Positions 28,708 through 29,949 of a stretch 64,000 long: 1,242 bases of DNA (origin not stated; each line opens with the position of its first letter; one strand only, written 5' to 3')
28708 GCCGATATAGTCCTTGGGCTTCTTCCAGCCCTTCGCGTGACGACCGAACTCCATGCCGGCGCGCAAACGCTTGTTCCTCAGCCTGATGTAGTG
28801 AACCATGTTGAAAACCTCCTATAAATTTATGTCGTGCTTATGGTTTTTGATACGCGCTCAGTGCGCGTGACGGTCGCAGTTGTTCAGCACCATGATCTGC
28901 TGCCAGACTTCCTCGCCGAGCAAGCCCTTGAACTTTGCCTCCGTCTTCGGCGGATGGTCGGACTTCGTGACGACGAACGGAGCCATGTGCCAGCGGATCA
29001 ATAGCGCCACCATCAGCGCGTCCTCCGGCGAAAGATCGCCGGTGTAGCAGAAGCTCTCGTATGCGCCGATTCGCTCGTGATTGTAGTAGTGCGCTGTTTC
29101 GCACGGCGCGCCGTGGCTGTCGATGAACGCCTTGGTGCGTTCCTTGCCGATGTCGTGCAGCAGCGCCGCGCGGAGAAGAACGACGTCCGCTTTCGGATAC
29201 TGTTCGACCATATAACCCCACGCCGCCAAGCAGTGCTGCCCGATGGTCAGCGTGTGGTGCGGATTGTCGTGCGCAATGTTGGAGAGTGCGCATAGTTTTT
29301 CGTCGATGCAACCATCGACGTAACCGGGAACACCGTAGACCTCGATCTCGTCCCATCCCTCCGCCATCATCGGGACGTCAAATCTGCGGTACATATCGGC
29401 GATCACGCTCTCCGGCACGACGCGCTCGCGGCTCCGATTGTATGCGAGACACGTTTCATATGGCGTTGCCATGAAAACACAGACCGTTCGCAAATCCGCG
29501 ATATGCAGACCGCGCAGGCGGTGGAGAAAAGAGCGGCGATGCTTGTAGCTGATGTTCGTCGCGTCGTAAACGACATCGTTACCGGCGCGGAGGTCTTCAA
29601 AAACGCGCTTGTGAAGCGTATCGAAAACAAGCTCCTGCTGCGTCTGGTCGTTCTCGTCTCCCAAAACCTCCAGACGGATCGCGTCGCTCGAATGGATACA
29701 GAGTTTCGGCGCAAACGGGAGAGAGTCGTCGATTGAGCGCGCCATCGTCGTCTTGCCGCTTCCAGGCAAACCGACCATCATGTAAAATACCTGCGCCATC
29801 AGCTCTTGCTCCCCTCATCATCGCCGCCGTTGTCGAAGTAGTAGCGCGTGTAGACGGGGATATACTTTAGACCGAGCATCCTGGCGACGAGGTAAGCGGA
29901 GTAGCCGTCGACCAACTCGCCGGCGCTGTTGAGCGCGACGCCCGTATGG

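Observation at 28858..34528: Phage-borne RNA/tRNA end-repair toolkit: Pnk-type kinase fused to an HD domain, a Pol-beta NTase, an Rnl2-like ligase, and separately a Thg1-like enzyme, next to NifS, tRNA-Ser and a tRNA-like element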

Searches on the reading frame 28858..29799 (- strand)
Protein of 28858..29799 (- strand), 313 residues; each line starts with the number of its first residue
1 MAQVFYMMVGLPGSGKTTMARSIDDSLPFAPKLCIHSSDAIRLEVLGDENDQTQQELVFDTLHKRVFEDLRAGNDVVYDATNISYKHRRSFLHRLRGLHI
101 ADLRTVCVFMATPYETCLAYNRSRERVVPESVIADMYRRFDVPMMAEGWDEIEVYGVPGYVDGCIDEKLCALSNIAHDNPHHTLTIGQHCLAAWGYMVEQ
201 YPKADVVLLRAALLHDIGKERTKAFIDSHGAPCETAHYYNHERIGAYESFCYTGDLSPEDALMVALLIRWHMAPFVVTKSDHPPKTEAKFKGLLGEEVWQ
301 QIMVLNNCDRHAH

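Call 4: search_protein_families(library=pfam, proteins=[window:28858-29799:-], max_evalue=0.01)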
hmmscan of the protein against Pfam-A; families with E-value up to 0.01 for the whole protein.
window:28858-29799:- (313 aa): 7 families
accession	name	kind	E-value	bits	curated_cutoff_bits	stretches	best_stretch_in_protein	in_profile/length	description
PF13671.12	AAA_33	-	1.3e-19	71.4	27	1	7-143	3-143/143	AAA domain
PF08433.16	KTI12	-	5e-12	46.3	22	1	7-151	5-148/271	Chromatin associated protein KTI12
PF01966.28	HD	-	6.8e-06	26.8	22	1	188-278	3-92/116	HD domain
PF13238.12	AAA_18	-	0.0011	19.9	29.4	1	9-118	4-105/128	AAA domain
PF07931.18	CPT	-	0.0022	18.2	22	0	11-115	9-119/172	Chloramphenicol phosphotransferase-like protein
PF13207.12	AAA_17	-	0.0053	17.5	27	1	9-57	1-46/136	AAA domain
PF01591.24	6PF2K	-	0.0057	16.5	27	0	51-96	74-120/223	6-phosphofructo-2-kinase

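Call 5: search_protein_families(library=phrogs, proteins=[window:28858-29799:-], max_evalue=0.001)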
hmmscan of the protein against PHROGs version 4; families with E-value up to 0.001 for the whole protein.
window:28858-29799:- (313 aa): 6 families
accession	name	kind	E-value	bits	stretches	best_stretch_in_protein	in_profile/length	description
phrog_6931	-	unknown function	1.2e-34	121.1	2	3-155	185-339/343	-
phrog_505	-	other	2.1e-16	61.3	1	5-147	4-147/295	polynucleotide kinase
phrog_2071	-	other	8e-11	43.2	1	4-142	17-143/282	ATPase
phrog_8238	-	DNA, RNA and nucleotide metabolism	3.8e-05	23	1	4-153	3-153/737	RNA ligase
phrog_10255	-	other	0.00023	22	1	6-79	4-74/230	kinase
phrog_246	-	other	0.00067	19.8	1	5-109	9-108/417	NinI-like serine-threonine phosphatase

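Call 7: search_solved_structures(query=window:28858-29799:-, max_evalue=0.01, show_alignments=3)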
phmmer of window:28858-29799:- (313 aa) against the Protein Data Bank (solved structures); distinct sequences matched with E-value up to 0.01: 6.
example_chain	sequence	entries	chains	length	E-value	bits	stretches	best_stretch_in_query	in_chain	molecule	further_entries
4gp6_A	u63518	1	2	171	4e-10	42.6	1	7-158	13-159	Metallophosphoesterase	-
4gp7_A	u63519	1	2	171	5e-10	42.2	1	7-159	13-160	Metallophosphoesterase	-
4jst_A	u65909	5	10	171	9.5e-10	41.3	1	7-159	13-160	Metallophosphoesterase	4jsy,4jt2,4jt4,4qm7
4mde_A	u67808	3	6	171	1.4e-09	40.7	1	7-159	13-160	Metallophosphoesterase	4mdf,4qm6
3adb_A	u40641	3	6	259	0.00026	23.4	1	6-151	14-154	L-seryl-tRNA(Sec) kinase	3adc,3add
3a4l_A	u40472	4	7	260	0.00027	23.4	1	6-151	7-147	L-seryl-tRNA(Sec) kinase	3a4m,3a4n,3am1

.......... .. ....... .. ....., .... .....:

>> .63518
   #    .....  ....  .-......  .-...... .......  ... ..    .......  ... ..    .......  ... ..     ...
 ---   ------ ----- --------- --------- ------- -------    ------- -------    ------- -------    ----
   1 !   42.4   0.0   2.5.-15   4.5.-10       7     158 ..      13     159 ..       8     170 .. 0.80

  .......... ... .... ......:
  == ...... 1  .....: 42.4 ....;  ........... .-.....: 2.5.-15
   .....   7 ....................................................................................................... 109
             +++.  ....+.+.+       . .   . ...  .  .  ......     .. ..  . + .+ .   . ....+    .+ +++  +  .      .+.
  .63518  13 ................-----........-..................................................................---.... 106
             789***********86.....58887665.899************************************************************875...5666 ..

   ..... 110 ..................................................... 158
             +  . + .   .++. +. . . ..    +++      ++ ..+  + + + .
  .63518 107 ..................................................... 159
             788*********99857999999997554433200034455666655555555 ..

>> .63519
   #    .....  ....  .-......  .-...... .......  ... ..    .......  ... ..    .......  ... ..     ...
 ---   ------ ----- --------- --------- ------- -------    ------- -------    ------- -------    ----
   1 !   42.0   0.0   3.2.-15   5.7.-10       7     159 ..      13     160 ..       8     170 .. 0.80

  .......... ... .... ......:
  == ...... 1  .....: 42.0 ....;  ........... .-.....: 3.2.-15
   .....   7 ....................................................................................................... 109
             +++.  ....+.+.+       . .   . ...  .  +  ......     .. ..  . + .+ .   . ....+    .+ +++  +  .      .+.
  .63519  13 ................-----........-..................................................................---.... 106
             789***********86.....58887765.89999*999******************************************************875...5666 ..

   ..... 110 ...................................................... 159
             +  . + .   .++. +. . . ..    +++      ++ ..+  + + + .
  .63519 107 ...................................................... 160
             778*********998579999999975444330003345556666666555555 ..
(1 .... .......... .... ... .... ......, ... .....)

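Call 18: find_related_loci(query=window:28858-29799:-, collection=viral_contigs, flank=8000)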
Query window:28858-29799:- (313 aa) in viral_contigs; peptide patterns used: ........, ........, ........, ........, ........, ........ (x = any residue, [..] = any of these).
19 stretches matched a pattern; 18 encode a relative of the query (tblastn E <= 1e-3); 18 distinct loci.
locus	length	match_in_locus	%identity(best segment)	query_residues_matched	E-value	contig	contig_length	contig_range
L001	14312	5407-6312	64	4-313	3e-133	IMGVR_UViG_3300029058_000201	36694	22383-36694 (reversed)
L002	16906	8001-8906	64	4-313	4e-133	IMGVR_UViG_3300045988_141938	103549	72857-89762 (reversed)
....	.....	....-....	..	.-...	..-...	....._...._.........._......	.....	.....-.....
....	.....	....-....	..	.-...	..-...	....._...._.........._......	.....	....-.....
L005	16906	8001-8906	64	4-313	4e-133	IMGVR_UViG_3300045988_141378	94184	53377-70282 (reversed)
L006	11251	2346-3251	64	4-313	4e-133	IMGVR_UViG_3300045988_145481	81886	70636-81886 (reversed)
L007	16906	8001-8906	64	4-313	4e-133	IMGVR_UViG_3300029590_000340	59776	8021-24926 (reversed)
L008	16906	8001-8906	64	4-313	3e-133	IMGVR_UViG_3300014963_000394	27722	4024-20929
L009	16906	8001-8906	64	4-313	4e-133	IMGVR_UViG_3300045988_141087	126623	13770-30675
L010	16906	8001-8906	64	4-313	4e-133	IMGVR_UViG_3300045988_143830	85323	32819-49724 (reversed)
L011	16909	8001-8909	63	3-313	5e-132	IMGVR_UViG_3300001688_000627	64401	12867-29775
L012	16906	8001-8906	64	4-313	6e-132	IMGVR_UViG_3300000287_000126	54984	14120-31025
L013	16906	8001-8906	64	4-313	9e-132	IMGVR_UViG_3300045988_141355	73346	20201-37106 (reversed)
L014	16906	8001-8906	64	4-313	5e-131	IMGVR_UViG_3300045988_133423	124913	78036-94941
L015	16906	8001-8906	64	4-313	1e-133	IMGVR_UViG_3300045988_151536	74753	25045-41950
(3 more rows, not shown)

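Call 19: find_homologous_proteins(query=window:28858-29799:-, max_evalue=0.00001)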
Query window:28858-29799:- (313 aa): 1402 proteins with E <= 0.00001 among 1984 candidates; the best 120 are listed.
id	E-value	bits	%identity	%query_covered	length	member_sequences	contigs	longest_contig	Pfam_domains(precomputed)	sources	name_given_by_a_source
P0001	5.4e-217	737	100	100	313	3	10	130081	PF01966.29,PF13671.13,PF08433.17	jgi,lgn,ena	-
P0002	1.0e-163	562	75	100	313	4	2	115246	PF01966.29,PF13671.13,PF08433.17,PF13238.13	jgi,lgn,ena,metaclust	metaclust:\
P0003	4.9e-127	442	63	99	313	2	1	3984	PF01591.25,PF01966.29,PF13671.13,PF08433.17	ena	-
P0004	1.0e-125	437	62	99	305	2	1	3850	PF13671.13,PF08433.17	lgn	-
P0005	6.0e-125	435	64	99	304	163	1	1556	PF13671.13,PF08433.17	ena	-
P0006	1.6e-124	433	64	98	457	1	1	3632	PF13671.13,PF08433.17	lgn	-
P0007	3.6e-124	432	63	99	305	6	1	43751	PF13671.13,PF08433.17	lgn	-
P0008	6.7e-124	431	63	99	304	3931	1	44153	PF13671.13,PF08433.17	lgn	-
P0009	1.3e-122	427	61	99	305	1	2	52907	PF01966.29,PF13671.13,PF08433.17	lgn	-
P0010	4.0e-122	425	61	99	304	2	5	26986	PF01966.29,PF13671.13,PF08433.17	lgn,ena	-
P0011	1.0e-121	424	61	99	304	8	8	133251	PF13671.13,PF08433.17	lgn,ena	-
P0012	1.0e-121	424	64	98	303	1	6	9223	PF01966.29,PF13671.13,PF08433.17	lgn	-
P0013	2.6e-121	423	62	99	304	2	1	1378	PF01966.29,PF13671.13,PF08433.17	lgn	-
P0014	5.2e-121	422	63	99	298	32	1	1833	PF13671.13,PF08433.17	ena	-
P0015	6.6e-121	421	60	99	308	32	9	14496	PF13671.13,PF08433.17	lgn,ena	-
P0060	1.4e-100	355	54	99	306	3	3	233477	PF13671.13,PF08433.17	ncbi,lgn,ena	-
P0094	9.4e-75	270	44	100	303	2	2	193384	PF01966.29,PF13671.13,PF08433.17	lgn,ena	-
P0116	2.7e-71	258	46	99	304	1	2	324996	PF01591.25,PF13671.13,PF08433.17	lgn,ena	-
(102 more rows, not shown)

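Call 21: search_protein_families(library=ncbifam, proteins=[window:28858-29799:-], max_evalue=0.01)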
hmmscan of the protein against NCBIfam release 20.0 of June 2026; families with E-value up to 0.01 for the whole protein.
window:28858-29799:- (313 aa): 7 families
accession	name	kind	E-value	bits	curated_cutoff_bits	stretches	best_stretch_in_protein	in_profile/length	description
TIGR03574.1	selen_PSTK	equivalog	5.4e-15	55.5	290.5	1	7-153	3-145/249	L-seryl-tRNA(Sec) kinase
TIGR04075.1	bacter_Pnkp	equivalog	5.2e-13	48.1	750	1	7-138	12-135/851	polynucleotide kinase-phosphatase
TIGR00277.1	HDIG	domain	1.5e-06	28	27.6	1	188-246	14-62/84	HDIG domain-containing metalloprotein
TIGR03575.1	selen_PSTK_euk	equivalog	5.7e-06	25.8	382.35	0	108-146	159-197/340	L-seryl-tRNA(Sec) kinase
TIGR02692.1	tRNA_CCA_actino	equivalog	8.9e-05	21.3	438.8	1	174-246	247-315/466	CCA tRNA nucleotidyltransferase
NF002895.0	PRK03381.1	equivalog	0.00033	18.9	631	1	177-281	413-506/782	[protein-PII] uridylyltransferase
TIGR01596.1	cas3_HD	equivalog_domain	0.0011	19.1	43.45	1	203-284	28-113/178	CRISPR-associated endonuclease Cas3''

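Call 31: find_encoding_contigs(protein=P0060, flank=8000, max_places=3)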
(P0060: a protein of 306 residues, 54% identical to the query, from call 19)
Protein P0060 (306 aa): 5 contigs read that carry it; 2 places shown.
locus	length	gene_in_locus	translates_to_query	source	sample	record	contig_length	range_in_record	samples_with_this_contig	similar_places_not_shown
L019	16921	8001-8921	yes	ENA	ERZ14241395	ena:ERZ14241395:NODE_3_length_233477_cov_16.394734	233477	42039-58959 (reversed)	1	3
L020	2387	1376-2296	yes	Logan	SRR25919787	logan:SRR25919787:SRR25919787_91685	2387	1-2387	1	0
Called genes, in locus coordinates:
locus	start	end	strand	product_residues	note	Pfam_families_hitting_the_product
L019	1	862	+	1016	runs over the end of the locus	PF02384:N6_Mtase (weak), PF00270:DEAD (faint), PF00176:SNF2-rel_dom, PF04851:ResIII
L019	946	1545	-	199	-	PF06114:Peptidase_M78, PF10463:Peptidase_U49 (weak)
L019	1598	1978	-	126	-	PF12844:HTH_19, PF13443:HTH_26 (weak), PF01381:HTH_3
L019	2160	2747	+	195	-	-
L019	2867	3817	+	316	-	-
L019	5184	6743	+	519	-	PF11443:DUF2828, PF25043:DUF7788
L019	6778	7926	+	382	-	PF00266:Aminotran_5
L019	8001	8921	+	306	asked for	PF08433:KTI12, PF13671:AAA_33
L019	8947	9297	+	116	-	-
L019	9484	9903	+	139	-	-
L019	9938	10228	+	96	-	-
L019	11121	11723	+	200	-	PF01966:HD (weak)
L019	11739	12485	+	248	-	PF04404:ERF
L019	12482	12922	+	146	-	PF00436:SSB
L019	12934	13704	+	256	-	PF12705:PDDEXK_1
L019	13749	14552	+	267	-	PF19789:DUF6273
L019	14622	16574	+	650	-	PF01807:Zn_ribbon_DnaG, PF13662:Toprim_4 (weak), PF13155:Toprim_2, PF03796:DnaB_C (weak), PF06745:ATPase, PF13481:AAA_25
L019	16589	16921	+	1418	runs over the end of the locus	PF02811:PHP, PF07733:DNA_pol3_alpha, PF13403:Hint_2 (weak), PF14890:Intein_splicing, PF07733:DNA_pol3_alpha (weak), PF17657:DNA_pol3_finger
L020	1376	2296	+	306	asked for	PF08433:KTI12, PF13671:AAA_33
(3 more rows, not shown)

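Call 32: find_encoding_contigs(protein=P0116, flank=8000, max_places=2)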
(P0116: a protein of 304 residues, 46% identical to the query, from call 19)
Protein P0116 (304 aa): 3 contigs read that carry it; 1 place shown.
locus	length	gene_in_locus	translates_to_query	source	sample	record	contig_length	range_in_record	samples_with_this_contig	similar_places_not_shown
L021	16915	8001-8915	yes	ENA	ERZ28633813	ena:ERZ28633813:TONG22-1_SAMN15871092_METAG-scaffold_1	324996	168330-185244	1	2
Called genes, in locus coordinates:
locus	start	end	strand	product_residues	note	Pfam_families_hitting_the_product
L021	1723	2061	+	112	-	-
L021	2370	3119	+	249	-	PF09889:DUF2116 (faint)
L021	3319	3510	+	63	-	-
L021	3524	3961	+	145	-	-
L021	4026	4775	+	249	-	PF01510:Amidase_2, PF09374:PG_binding_3 (faint), PF01471:PG_binding_1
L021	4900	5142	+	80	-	-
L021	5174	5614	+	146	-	PF04014:MazE_antitoxin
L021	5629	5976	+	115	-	-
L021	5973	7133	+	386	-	PF21189:PHA02142, PF09414:RNA_ligase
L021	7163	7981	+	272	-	-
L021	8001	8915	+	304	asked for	PF01591:6PF2K (faint), PF08433:KTI12, PF13671:AAA_33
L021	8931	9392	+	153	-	-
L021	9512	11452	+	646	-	PF22745:Nlig-Ia, PF01653:DNA_ligase_aden, PF03120:OB_DNA_ligase, PF12826:HHH_2 (faint), PF00533:BRCT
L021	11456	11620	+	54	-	-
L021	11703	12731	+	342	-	PF00438:S-AdoMet_synt_N, PF02772:S-AdoMet_synt_M, PF02773:S-AdoMet_synt_C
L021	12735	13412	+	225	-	-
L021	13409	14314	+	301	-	PF00145:DNA_methylase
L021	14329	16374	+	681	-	PF00145:DNA_methylase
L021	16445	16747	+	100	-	-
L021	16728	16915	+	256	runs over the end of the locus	PF01966:HD (weak), PF20600:ExoX-like_C (weak)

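Call 33: find_encoding_contigs(protein=P0094, flank=8000, max_places=2)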
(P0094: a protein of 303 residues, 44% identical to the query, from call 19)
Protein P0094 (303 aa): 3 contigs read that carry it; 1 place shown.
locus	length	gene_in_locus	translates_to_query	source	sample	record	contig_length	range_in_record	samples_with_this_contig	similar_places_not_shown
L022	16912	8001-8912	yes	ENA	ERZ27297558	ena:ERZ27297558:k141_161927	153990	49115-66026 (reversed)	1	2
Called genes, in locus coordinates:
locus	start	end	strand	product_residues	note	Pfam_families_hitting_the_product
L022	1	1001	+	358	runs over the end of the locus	PF13186:SPASM (weak)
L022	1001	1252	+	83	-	-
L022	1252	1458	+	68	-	-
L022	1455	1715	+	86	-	-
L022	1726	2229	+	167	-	-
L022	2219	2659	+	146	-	-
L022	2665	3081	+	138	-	-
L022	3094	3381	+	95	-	-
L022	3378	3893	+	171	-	-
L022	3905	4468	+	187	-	-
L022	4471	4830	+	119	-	-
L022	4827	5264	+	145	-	-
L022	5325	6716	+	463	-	PF09414:RNA_ligase (faint)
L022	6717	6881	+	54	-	-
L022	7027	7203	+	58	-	-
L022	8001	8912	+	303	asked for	PF08433:KTI12, PF13671:AAA_33, PF01966:HD (weak)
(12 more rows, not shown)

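Call 62: find_related_loci(query=A3, collection=genome_contigs, flank=8000)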
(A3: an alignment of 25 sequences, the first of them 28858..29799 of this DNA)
Query A3 (313 aa) in genome_contigs; peptide patterns used: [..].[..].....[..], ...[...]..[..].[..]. (x = any residue, [..] = any of these).
600 stretches matched a pattern (row limit reached: there are more); 176 encode a relative of the query (tblastn E <= 1e-3); the best 80 are kept; 80 distinct loci.
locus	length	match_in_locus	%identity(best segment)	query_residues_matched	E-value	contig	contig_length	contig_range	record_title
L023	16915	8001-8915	60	3-313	2e-116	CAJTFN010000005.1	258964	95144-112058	Oscillospiraceae bacterium isolate C18_42_OV_BP genome assembly, contig: MGBC000153.5, whole genome shotgun sequence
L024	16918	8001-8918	43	1-309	2e-81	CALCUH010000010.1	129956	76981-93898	MAG TPA_asm: uncultured Bacteroidales bacterium isolate SRR6425797_bin.114_CONCOCT_v1.1_MAG genome assembly, contig: ERZ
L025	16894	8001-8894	40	5-312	7e-71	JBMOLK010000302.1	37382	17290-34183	MAG: Bacillota bacterium isolate Betzabe_MAG022 MAG022_302, whole genome shotgun sequence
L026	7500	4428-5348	41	1-313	2e-66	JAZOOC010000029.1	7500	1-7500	MAG: Clostridia bacterium isolate T1900045634_YK20190328.MAGScoT_cleanbin_000007 SGB_8074_k141_1193578, whole genome sho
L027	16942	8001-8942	40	1-312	1e-63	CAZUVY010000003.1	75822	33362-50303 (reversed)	MAG TPA_asm: uncultured Faecalimonas sp. isolate SRP350583_co2_120 genome assembly, contig: NODE_333_length_75822_cov_31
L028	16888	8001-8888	39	4-313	2e-62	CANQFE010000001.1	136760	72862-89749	MAG: uncultured Bacilli bacterium isolate Lapin-008__bin14 genome assembly, contig: Lapin-008__NODE_109_length_136760_co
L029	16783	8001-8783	29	1-246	1e-27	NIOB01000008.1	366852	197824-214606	Saccharibacillus sp. O16 O16_contig_8, whole genome shotgun sequence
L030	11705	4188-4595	32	121-272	1e-10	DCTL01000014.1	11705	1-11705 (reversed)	MAG TPA_asm: Patescibacteria group bacterium UBA1441 UBA1441_contig_30490, whole genome shotgun sequence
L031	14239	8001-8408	31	144-275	7e-10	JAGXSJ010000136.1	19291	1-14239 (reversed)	MAG: Truepera sp. isolate CROMO_A_191 c_000000847661, whole genome shotgun sequence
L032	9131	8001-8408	31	126-272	7e-10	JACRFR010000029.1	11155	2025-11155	MAG: Candidatus Liptonbacteria bacterium isolate NC_groundwater_1730_Pr3_B-0.1um_54_13 SR-2_scaffold_141_1404866, whole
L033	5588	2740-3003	41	179-272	2e-9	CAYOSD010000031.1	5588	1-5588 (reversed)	MAG TPA_asm: uncultured Candidatus Saccharibacteria bacterium isolate SRP118108_co5_4 genome assembly, contig: NODE_1925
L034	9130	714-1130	28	154-310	2e-9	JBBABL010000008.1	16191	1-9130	MAG: Candidatus Paceibacterota bacterium isolate SO_2017_LW1_2 NODE_2856_length_16191_cov_1.806773_LW64-88_2017, whole g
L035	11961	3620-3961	33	163-281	3e-9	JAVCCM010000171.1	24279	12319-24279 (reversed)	MAG: Candidatus Electryonea clarkiae isolate MAG_3300035698_1675 Ga0374944_199969, whole genome shotgun sequence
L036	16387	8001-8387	28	170-313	2e-8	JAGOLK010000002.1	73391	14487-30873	MAG: Clostridia bacterium isolate Go_SlDig_bin_83 Go_SlDig_818_length_73391_cov_48.809920, whole genome shotgun sequence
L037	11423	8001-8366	31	179-310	4e-8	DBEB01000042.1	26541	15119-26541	MAG TPA_asm: Candidatus Falkowbacteria bacterium UBA917 UBA917_contig_567, whole genome shotgun sequence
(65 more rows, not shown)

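Call 65: search_solved_structures(query=L019:5184-6740:+, max_evalue=1, show_alignments=0)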
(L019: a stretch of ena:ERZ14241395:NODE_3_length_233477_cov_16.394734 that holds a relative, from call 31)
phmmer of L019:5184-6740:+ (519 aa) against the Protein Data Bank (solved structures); distinct sequences matched with E-value up to 1: 0.

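Call 67: search_protein_families(library=pfam, proteins=[L019:5184-6740:+], max_evalue=0.5)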
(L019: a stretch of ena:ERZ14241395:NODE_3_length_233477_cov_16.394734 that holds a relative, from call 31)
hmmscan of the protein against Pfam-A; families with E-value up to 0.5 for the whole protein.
L019:5184-6740:+ (519 aa): 5 families
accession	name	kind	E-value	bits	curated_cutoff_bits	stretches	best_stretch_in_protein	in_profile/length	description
PF25043.1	DUF7788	-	2.5e-40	138.5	27.1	1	293-489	1-185/221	Domain of unknown function (DUF7788)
PF11443.14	DUF2828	-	9.5e-32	110.8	29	2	167-273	272-372/405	Domain of unknown function (DUF2828)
PF25045.1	vWA_Ro60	-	0.0093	16.4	27.7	1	295-371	3-75/165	Ro60 vWA domain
PF13519.12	VWA_2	-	0.022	15.8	27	1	294-406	1-106/107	von Willebrand factor type A domain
PF01544.23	CorA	-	0.15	11.8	27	1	148-251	83-186/292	CorA-like Mg2+ transporter protein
